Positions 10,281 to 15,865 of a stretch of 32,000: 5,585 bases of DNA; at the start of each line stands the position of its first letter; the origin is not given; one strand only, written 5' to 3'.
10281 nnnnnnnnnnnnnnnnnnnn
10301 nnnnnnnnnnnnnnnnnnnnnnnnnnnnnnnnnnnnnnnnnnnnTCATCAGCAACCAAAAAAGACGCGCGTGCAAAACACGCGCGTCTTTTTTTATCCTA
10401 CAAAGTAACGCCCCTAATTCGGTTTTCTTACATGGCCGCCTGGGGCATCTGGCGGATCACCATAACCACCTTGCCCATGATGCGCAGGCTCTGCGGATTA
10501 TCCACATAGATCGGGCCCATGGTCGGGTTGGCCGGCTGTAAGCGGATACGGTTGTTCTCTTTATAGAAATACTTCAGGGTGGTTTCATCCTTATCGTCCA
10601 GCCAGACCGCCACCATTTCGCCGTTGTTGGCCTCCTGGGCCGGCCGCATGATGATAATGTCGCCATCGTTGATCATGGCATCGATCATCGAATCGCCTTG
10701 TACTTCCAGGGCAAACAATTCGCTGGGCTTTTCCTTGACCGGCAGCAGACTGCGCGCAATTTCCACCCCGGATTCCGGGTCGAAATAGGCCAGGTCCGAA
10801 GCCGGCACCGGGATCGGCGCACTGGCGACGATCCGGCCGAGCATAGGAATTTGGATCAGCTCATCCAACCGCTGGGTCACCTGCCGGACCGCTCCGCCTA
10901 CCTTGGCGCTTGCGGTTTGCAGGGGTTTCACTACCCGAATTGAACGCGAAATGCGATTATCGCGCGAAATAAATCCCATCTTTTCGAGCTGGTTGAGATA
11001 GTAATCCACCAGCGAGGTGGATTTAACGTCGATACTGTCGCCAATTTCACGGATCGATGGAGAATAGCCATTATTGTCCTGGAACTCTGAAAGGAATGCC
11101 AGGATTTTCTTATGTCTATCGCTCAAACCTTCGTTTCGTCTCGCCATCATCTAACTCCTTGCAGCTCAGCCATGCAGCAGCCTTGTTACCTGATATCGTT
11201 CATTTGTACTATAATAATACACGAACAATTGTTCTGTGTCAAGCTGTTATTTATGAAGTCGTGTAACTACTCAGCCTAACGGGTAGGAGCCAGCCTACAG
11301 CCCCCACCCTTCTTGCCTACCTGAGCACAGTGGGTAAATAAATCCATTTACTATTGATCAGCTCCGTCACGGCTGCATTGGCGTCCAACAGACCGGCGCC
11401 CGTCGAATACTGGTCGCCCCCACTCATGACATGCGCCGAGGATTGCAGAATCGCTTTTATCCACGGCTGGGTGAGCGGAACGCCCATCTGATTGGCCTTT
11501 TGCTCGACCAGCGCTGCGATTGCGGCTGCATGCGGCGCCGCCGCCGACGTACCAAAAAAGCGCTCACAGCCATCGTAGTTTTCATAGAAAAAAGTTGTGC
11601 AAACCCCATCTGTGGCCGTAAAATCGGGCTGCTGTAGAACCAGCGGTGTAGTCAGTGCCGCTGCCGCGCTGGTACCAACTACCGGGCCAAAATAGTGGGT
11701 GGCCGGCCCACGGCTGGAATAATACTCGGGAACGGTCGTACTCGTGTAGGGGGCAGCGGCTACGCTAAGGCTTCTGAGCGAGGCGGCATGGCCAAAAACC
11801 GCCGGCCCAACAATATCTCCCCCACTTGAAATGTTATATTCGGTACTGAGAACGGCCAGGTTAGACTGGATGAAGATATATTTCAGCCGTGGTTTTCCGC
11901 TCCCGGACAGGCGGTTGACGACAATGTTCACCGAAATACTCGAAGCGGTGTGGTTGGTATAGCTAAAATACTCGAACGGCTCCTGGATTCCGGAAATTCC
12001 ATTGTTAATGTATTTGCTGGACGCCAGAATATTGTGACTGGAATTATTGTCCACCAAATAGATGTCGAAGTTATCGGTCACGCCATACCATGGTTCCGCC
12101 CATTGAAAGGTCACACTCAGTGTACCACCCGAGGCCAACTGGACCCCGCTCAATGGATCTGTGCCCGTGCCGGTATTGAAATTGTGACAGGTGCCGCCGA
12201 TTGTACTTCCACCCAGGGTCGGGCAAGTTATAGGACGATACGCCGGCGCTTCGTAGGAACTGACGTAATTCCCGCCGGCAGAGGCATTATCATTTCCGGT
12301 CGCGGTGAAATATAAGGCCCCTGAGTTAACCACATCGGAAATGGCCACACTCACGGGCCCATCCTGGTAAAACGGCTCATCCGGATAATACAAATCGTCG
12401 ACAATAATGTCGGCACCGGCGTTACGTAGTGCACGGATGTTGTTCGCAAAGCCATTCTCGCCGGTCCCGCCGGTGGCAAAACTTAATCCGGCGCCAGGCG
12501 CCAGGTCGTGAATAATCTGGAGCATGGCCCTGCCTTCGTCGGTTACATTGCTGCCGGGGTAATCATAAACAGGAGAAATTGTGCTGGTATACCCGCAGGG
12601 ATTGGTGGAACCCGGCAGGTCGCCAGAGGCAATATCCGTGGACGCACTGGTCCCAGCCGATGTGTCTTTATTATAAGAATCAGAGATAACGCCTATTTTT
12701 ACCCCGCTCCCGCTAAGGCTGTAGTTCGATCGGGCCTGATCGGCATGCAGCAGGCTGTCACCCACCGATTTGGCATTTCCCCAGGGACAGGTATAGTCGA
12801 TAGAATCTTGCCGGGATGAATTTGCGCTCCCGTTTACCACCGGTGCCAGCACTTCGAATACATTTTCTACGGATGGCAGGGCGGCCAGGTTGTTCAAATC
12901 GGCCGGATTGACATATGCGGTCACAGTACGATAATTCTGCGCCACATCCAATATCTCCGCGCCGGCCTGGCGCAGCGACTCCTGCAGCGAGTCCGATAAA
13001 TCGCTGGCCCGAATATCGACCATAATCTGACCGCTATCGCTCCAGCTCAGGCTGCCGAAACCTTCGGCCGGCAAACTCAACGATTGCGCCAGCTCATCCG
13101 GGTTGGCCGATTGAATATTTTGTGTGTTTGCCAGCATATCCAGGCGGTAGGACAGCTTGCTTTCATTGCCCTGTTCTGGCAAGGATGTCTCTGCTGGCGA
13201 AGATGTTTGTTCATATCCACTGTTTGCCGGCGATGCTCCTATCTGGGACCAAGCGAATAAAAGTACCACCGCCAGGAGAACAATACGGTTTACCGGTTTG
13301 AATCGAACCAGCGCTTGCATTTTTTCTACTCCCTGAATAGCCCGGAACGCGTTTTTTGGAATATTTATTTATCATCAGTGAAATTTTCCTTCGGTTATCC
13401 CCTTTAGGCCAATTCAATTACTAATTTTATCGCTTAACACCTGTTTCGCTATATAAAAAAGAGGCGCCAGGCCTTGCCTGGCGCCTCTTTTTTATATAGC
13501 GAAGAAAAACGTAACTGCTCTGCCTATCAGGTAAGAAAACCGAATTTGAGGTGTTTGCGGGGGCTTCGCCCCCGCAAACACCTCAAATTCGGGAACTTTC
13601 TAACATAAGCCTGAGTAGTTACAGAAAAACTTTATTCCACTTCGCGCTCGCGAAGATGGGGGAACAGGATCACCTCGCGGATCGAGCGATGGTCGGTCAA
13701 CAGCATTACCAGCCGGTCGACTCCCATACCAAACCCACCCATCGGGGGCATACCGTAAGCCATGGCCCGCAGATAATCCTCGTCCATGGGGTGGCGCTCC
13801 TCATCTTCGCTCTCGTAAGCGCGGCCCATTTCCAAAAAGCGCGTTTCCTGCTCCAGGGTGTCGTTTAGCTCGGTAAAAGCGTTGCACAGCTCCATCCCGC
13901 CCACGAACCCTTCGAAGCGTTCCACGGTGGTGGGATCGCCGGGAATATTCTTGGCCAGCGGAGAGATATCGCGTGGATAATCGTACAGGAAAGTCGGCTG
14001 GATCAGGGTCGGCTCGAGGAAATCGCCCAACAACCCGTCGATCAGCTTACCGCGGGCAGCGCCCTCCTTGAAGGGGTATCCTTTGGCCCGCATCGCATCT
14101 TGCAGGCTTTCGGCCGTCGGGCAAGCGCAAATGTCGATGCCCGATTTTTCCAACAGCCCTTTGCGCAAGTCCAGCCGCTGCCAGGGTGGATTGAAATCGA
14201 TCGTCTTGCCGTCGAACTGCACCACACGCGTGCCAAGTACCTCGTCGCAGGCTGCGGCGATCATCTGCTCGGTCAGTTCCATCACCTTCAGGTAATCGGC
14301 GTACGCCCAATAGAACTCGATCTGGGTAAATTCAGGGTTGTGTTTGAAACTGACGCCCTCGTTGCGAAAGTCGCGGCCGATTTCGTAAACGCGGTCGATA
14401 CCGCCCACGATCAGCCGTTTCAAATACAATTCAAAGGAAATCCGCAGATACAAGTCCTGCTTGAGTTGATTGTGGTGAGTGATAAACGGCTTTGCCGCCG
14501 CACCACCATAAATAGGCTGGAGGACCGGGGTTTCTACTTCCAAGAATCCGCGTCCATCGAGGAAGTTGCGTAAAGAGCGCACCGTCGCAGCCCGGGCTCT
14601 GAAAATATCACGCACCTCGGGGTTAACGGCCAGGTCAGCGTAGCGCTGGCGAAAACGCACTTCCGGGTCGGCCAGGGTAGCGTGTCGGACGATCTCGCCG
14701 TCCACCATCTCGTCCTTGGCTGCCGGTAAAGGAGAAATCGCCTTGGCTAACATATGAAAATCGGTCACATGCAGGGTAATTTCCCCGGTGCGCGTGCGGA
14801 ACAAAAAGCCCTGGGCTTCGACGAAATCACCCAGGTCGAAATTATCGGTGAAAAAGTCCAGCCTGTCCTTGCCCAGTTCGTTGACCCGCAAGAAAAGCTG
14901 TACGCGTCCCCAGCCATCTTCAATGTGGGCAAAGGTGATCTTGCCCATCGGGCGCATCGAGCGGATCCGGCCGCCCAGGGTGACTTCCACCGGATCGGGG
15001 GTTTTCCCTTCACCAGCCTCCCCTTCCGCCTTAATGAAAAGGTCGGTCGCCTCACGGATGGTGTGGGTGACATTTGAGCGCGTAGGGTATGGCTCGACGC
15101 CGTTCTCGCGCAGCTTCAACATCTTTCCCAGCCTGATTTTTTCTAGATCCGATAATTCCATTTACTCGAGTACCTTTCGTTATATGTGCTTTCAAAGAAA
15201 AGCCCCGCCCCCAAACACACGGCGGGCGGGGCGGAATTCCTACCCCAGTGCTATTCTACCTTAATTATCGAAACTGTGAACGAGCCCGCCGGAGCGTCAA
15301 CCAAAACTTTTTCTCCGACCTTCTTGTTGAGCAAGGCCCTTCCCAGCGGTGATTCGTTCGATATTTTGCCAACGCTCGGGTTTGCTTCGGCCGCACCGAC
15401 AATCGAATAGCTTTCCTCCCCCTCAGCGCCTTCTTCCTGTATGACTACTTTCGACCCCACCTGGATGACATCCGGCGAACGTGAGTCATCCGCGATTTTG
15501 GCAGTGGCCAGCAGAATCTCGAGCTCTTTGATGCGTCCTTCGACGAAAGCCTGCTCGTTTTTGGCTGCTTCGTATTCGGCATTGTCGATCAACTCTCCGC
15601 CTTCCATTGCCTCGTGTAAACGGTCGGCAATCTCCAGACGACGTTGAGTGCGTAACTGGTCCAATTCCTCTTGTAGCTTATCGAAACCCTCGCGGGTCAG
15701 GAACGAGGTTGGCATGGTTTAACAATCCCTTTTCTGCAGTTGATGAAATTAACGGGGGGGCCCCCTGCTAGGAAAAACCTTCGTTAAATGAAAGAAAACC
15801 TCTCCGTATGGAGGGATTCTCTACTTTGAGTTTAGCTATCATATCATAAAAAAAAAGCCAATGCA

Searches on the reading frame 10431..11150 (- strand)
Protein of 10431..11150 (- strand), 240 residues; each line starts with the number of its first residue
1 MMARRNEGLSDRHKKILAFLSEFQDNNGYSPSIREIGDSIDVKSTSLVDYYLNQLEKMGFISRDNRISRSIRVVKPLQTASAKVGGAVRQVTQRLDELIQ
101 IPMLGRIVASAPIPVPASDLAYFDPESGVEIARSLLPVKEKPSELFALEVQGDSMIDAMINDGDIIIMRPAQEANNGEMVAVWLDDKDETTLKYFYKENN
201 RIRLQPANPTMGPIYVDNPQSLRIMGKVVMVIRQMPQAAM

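Call 10: search_protein_families(library=pfam, proteins=[window:10431-11150:-])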
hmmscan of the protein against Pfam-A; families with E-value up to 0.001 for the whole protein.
window:10431-11150:- (240 aa): 2 families
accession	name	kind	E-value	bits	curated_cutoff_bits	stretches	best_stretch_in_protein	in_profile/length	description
PF00717.28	Peptidase_S24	-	9.1e-28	96.7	23.3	1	126-229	19-116/116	Peptidase S24-like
PF01726.22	LexA_DNA_bind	-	1.3e-13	51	23.7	1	7-69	2-64/65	LexA DNA binding domain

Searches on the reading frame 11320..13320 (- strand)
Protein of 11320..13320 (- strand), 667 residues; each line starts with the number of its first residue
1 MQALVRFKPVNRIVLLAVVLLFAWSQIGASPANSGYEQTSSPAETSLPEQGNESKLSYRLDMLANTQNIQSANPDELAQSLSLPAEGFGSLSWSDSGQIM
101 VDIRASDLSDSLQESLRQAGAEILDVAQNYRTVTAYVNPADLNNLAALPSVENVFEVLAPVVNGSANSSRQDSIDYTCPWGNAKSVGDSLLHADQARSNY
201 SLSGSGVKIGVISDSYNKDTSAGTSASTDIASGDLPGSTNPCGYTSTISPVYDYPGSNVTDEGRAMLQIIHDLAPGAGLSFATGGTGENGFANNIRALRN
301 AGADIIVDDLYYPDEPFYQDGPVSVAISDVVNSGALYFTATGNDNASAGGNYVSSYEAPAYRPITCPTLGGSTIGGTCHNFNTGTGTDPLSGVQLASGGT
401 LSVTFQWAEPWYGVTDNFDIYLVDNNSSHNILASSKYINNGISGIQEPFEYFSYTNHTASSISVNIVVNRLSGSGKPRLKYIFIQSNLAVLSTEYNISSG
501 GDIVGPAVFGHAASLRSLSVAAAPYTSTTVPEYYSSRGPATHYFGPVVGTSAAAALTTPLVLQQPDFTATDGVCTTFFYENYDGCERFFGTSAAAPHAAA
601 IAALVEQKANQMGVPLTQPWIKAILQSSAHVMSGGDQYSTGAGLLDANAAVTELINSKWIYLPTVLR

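Call 10: search_protein_families(library=pfam, proteins=[window:11320-13320:-])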
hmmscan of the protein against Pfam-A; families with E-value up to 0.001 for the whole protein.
window:11320-13320:- (667 aa): 1 family
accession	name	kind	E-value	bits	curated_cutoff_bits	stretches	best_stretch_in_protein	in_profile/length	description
PF00082.27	Peptidase_S8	-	4.2e-09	36.6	21.8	1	316-643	128-288/288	Subtilase family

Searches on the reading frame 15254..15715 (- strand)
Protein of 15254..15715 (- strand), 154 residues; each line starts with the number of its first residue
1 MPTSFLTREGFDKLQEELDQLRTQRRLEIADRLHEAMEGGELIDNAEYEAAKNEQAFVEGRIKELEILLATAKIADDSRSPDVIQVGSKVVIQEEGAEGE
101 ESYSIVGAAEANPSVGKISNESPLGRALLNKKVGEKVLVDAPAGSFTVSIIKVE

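Call 10: search_protein_families(library=pfam, proteins=[window:15254-15715:-])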
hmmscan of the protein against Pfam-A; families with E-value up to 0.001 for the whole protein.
window:15254-15715:- (154 aa): 2 families
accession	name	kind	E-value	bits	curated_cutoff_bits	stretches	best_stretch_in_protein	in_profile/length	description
PF01272.25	GreA_GreB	-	6.3e-25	87.4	26.9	1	81-154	3-76/77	Transcription elongation factor, GreA/GreB, C-term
PF03449.20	GreA_GreB_N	-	1e-24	86.9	24.5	1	6-74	3-71/71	Transcription elongation factor, N-terminal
